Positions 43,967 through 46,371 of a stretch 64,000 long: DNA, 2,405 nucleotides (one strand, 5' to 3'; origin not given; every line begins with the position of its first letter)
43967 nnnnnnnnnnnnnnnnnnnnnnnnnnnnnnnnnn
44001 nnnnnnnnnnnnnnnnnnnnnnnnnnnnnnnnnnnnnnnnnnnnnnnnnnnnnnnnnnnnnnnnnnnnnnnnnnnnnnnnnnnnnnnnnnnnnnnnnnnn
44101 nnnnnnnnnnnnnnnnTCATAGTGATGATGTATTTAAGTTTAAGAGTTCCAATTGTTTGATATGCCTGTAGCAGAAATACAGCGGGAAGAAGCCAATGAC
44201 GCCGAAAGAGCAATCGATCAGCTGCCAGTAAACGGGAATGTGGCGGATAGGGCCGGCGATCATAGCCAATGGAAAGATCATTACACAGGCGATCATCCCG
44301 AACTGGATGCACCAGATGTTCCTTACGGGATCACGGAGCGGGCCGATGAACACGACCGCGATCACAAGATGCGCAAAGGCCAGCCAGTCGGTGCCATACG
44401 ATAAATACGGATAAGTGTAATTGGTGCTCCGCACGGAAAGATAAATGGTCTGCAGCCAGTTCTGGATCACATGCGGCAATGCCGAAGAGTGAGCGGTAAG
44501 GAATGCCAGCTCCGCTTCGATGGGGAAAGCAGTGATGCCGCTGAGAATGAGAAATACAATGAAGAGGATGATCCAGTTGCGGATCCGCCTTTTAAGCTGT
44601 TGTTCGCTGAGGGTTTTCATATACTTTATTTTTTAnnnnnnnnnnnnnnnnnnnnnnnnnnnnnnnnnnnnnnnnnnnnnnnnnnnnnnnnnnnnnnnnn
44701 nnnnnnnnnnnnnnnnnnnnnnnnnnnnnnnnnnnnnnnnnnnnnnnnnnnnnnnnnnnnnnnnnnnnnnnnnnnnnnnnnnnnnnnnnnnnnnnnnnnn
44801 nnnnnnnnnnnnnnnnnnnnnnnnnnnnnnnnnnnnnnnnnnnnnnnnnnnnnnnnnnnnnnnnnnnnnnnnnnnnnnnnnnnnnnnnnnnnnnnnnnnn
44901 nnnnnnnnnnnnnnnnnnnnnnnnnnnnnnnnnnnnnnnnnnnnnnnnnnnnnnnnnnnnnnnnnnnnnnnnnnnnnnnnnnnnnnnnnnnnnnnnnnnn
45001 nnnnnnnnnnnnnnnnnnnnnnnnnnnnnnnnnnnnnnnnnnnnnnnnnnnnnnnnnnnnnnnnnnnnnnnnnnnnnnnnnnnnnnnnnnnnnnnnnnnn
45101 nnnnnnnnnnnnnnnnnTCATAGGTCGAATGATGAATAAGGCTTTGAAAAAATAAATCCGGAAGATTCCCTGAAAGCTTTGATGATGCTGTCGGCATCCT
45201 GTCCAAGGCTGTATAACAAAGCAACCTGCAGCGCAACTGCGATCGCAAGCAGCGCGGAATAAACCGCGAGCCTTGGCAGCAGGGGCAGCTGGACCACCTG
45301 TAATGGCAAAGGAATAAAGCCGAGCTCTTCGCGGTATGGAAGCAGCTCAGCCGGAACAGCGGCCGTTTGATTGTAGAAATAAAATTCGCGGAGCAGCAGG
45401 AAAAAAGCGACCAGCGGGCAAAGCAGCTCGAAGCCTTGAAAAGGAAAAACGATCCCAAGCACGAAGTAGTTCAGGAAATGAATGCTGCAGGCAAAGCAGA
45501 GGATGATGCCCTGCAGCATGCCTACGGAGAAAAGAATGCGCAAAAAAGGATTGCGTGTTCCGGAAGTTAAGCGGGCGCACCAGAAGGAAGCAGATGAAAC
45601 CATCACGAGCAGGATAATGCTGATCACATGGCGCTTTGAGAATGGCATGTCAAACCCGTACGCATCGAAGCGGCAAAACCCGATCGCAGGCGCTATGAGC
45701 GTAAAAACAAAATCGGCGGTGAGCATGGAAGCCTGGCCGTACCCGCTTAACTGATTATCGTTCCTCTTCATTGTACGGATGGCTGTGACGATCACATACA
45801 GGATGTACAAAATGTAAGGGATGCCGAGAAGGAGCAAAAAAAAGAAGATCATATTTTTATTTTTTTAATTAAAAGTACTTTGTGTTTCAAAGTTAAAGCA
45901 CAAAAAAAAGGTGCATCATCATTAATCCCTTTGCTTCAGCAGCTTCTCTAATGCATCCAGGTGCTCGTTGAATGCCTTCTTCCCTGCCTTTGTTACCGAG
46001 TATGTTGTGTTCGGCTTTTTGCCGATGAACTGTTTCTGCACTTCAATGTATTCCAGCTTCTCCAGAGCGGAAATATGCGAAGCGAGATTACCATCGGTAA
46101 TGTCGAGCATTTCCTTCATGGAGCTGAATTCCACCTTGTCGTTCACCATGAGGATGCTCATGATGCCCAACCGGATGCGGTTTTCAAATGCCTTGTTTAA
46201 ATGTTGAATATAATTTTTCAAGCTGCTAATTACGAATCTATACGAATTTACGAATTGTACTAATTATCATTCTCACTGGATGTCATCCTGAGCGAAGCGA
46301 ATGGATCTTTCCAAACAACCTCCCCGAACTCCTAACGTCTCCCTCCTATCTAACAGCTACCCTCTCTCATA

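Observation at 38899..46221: Ten-gene translationally coupled membrane-protein operon downstream of a small wHTH regulator gene: candidate uncharacterised envelope/lipid system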

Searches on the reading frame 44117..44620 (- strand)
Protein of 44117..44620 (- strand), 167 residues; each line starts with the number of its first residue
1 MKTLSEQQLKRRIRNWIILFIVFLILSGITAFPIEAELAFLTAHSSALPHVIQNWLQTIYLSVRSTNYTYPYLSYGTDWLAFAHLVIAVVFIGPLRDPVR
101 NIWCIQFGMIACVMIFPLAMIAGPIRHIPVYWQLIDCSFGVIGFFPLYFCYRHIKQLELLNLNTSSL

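Call 3: search_protein_families(library=pfam, proteins=[window:44117-44620:-], max_evalue=0.01)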
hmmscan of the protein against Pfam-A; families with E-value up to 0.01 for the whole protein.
window:44117-44620:- (167 aa): 0 families

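Call 4: search_protein_families(library=ncbifam, proteins=[window:44117-44620:-], max_evalue=0.01)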
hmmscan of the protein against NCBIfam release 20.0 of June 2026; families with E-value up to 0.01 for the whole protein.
window:44117-44620:- (167 aa): 0 families

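Call 36: search_protein_families(library=pfam, proteins=[window:44117-44620:-], max_evalue=0.1)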
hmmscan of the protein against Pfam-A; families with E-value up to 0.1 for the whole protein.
window:44117-44620:- (167 aa): 1 family
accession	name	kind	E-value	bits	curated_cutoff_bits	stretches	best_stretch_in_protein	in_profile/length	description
PF11351.13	GTA_holin_3TM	-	0.082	13.9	24.8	0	5-65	62-116/123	Holin of 3TMs, for gene-transfer release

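Call 73: search_protein_families(library=pfam, alignment_id=A6, max_evalue=1)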
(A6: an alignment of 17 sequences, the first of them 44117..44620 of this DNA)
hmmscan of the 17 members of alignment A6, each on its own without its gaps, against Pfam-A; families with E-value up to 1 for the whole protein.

A. member 1, window:44117-44620:- (167 aa): 3 families
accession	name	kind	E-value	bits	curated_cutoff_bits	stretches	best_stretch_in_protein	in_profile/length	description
PF11351.13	GTA_holin_3TM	-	0.082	13.9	24.8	0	5-65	62-116/123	Holin of 3TMs, for gene-transfer release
PF16959.10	Collectrin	-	0.37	10.9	27.1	0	96-122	119-146/154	Renal amino acid transporter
PF19870.4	DUF6343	-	0.55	11.1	27.2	0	79-131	19-71/82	Family of unknown function (DUF6343)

B. families by the number of members that match (of 17 scanned): 13 families
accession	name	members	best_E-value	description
PF19870.4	DUF6343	5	0.052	Family of unknown function (DUF6343)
PF16959.10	Collectrin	4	0.027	Renal amino acid transporter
PF09125.15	COX2-transmemb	2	0.03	Cytochrome C oxidase subunit II, transmembrane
PF20482.3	DUF6722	2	0.1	Family of unknown function (DUF6722)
PF11351.13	GTA_holin_3TM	1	0.082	Holin of 3TMs, for gene-transfer release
PF13547.12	GTA_TIM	1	0.13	GTA TIM-barrel-like domain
PF02453.23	Reticulon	1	0.13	Reticulon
PF11166.13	DUF2951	1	0.15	Protein of unknown function (DUF2951)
PF08058.16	NPCC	1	0.23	Nuclear pore complex component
PF09843.14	DUF2070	1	0.26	Predicted membrane protein (DUF2070)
PF03176.21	MMPL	1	0.31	MMPL family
PF10348.14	DUF2427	1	0.48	Domain of unknown function (DUF2427)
PF01794.25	Ferric_reduct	1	0.55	Ferric reductase like transmembrane component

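Call 74: search_solved_structures(query=A6, max_evalue=5)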
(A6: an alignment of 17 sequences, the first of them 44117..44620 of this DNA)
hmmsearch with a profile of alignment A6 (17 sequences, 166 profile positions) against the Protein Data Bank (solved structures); distinct sequences matched with E-value up to 5: 2.
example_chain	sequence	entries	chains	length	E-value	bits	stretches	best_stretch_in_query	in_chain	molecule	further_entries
9o58_B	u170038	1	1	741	0.34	13.7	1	59-100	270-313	GFP-iRhom2 fusion protein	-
8snl_B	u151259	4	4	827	0.4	13.5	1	59-100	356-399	Inactive rhomboid protein 2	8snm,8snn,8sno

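Call 76: search_protein_families(library=padloc, proteins=[window:44117-44620:-], max_evalue=0.01)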
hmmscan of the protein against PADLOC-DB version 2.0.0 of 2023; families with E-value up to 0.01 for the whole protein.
window:44117-44620:- (167 aa): 0 families

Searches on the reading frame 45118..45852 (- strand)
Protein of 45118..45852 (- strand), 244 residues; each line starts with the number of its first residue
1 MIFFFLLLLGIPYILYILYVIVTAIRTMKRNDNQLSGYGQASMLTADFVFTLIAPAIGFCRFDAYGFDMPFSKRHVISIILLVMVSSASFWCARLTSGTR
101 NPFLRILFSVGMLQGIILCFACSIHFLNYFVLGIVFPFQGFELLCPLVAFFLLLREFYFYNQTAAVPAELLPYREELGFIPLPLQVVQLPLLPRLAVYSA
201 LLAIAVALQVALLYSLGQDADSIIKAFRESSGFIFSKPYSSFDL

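Call 3: search_protein_families(library=pfam, proteins=[window:45118-45852:-], max_evalue=0.01)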
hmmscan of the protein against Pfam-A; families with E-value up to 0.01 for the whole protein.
window:45118-45852:- (244 aa): 1 family
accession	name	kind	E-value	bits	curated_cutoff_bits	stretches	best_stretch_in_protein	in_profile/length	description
PF20394.4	DUF6688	-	8.6e-11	42.4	26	1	3-237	3-241/248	DUF6688 N-terminal domain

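Call 4: search_protein_families(library=ncbifam, proteins=[window:45118-45852:-], max_evalue=0.01)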
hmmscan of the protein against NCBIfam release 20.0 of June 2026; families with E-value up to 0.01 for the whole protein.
window:45118-45852:- (244 aa): 0 families

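Call 76: search_protein_families(library=padloc, proteins=[window:45118-45852:-], max_evalue=0.01)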
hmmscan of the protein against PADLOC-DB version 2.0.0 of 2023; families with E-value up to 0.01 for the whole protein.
window:45118-45852:- (244 aa): 0 families

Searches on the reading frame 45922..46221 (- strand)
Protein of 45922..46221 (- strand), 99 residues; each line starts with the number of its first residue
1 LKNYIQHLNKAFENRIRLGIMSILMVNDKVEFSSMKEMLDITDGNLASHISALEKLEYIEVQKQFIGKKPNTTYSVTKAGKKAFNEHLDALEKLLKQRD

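Call 3: search_protein_families(library=pfam, proteins=[window:45922-46221:-], max_evalue=0.01)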
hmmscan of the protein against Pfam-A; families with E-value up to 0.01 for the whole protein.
window:45922-46221:- (99 aa): 5 families
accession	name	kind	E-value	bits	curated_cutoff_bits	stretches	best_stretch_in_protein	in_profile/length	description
PF13601.12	HTH_34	-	2.1e-31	108.3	27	1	16-95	1-80/80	Winged helix DNA-binding domain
PF24038.1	DUF7347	-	0.00058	20.5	27.6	1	12-83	8-73/77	Domain of unknown function (DUF7347)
PF13412.12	HTH_24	-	0.0011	19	21.9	1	14-60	2-48/48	Winged helix-turn-helix DNA-binding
PF01022.26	HTH_5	-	0.0026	18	22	0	16-60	3-46/47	Bacterial regulatory protein, arsR family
PF03551.20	PadR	-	0.0048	17.3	27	1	35-85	23-74/75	Transcriptional regulator PadR-like family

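Call 4: search_protein_families(library=ncbifam, proteins=[window:45922-46221:-], max_evalue=0.01)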
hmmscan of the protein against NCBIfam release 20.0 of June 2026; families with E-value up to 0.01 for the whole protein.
window:45922-46221:- (99 aa): 6 families
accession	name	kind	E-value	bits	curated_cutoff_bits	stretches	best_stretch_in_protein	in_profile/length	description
NF033788.1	HTH_metalloreg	subfamily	0.00036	20.3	55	1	8-64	4-60/77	metalloregulator ArsR/SmtB family transcription factor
NF041413.1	ArsR_Rv2640c_fam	equivalog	0.0032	17.8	155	1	10-66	37-95/118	Rv2640c family ArsR-like transcriptional regulator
TIGR02702.1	SufR_cyano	equivalog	0.0041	16.8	178.8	1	20-87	6-75/208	iron-sulfur cluster biosynthesis transcriptional regulator SufR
NF053635.1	TransRegRv3488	equivalog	0.0049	17.1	140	1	40-94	37-91/98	Rv3488 family transcriptional regulator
TIGR03433.1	padR_acidobact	paralog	0.007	16.5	101.8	1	35-94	31-91/101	PadR family transcriptional regulator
NF033832.1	sce7726_fam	subfamily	0.0074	16.2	70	1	6-85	87-164/184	sce7726 family protein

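Call 45: search_solved_structures(query=window:45922-46221:-, max_evalue=0.01)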
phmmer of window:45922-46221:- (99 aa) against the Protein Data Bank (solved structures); distinct sequences matched with E-value up to 0.01: 1.
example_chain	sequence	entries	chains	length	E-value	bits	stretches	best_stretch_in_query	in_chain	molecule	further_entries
1ub9_A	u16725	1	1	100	2e-10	43.8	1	12-95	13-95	Hypothetical protein PH1061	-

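Call 76: search_protein_families(library=padloc, proteins=[window:45922-46221:-], max_evalue=0.01)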
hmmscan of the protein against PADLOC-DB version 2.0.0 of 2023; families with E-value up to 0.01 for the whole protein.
window:45922-46221:- (99 aa): 4 families
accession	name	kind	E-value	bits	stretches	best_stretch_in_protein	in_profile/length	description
PDLC01438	Csa3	-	8.6e-06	24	1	8-92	141-217/305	"CAS-I,CAS-II,CAS-III,CAS-IV,CAS-V,CAS-VI; associated_signaling"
PDLC01720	Csa3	-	0.00059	18.4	1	10-93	20-108/118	Csa3_1_CAS-I-II-III-IV-V-VI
PDLC03874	LmuC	-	0.00097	16.9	1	48-87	89-128/162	-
PDLC01434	CasR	-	0.0073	14.2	1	18-81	131-187/191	"CAS-I,CAS-II,CAS-III,CAS-IV,CAS-V,CAS-VI; associated_signaling"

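Call 87: list_cluster_members(proteins=[window:45922-46221:-, window:45118-45852:-, window:44633-45121:-, window:44117-44620:-, window:42180-44120:-, window:41459-42172:-, window:40780-41448:-, window:40431-40799:-, window:39322-40428:-, window:38899-39300:-])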
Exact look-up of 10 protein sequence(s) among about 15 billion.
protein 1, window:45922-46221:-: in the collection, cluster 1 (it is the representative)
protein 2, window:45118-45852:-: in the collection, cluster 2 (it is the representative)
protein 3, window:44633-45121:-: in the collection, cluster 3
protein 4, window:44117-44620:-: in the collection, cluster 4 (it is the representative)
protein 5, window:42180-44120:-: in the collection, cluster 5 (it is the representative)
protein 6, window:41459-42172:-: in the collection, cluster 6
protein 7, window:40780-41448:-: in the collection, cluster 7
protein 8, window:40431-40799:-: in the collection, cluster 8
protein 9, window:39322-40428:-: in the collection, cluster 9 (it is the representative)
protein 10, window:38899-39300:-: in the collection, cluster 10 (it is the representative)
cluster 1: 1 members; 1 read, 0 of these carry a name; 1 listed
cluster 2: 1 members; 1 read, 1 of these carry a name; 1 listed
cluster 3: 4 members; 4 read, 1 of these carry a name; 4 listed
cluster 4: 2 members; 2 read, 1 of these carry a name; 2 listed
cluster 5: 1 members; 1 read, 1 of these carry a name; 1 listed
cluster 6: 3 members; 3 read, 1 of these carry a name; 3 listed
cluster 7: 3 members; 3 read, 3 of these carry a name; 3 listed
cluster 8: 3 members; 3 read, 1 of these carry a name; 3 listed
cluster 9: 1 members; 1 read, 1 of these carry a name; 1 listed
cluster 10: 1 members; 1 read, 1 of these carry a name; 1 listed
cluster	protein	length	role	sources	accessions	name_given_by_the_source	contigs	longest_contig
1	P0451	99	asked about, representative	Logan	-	-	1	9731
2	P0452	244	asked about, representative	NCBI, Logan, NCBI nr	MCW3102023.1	MAG: hypothetical protein JWO09_463 [Bacteroidetes bacterium] | hypothetical protein [Bacteroidota bacterium]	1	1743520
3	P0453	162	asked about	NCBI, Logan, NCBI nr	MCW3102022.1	MAG: hypothetical protein JWO09_462 [Bacteroidetes bacterium] | hypothetical protein [Bacteroidota bacterium]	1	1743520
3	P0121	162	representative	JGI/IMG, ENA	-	-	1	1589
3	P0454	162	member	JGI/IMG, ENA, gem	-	-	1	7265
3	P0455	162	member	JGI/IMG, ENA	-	-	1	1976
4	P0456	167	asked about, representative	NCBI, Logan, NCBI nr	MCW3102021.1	MAG: hypothetical protein JWO09_461 [Bacteroidetes bacterium] | hypothetical protein [Bacteroidota bacterium]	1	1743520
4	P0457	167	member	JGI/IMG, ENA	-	-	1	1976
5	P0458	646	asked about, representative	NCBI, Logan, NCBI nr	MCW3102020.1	MAG: hypothetical protein JWO09_460 [Bacteroidetes bacterium] | hypothetical protein [Bacteroidota bacterium]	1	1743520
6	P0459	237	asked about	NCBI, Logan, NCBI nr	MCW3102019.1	MAG: hypothetical protein JWO09_459 [Bacteroidetes bacterium] | hypothetical protein [Bacteroidota bacterium]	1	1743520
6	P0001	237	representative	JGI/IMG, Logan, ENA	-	-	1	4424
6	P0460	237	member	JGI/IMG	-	-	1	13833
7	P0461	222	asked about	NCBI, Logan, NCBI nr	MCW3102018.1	MAG: hypothetical protein JWO09_458 [Bacteroidetes bacterium] | hypothetical protein [Bacteroidota bacterium]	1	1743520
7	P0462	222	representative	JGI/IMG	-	uncharacterized membrane protein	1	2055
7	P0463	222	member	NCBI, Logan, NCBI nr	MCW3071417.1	MAG: hypothetical protein JWO44_1307 [Bacteroidetes bacterium] | hypothetical protein [Bacteroidota bacterium]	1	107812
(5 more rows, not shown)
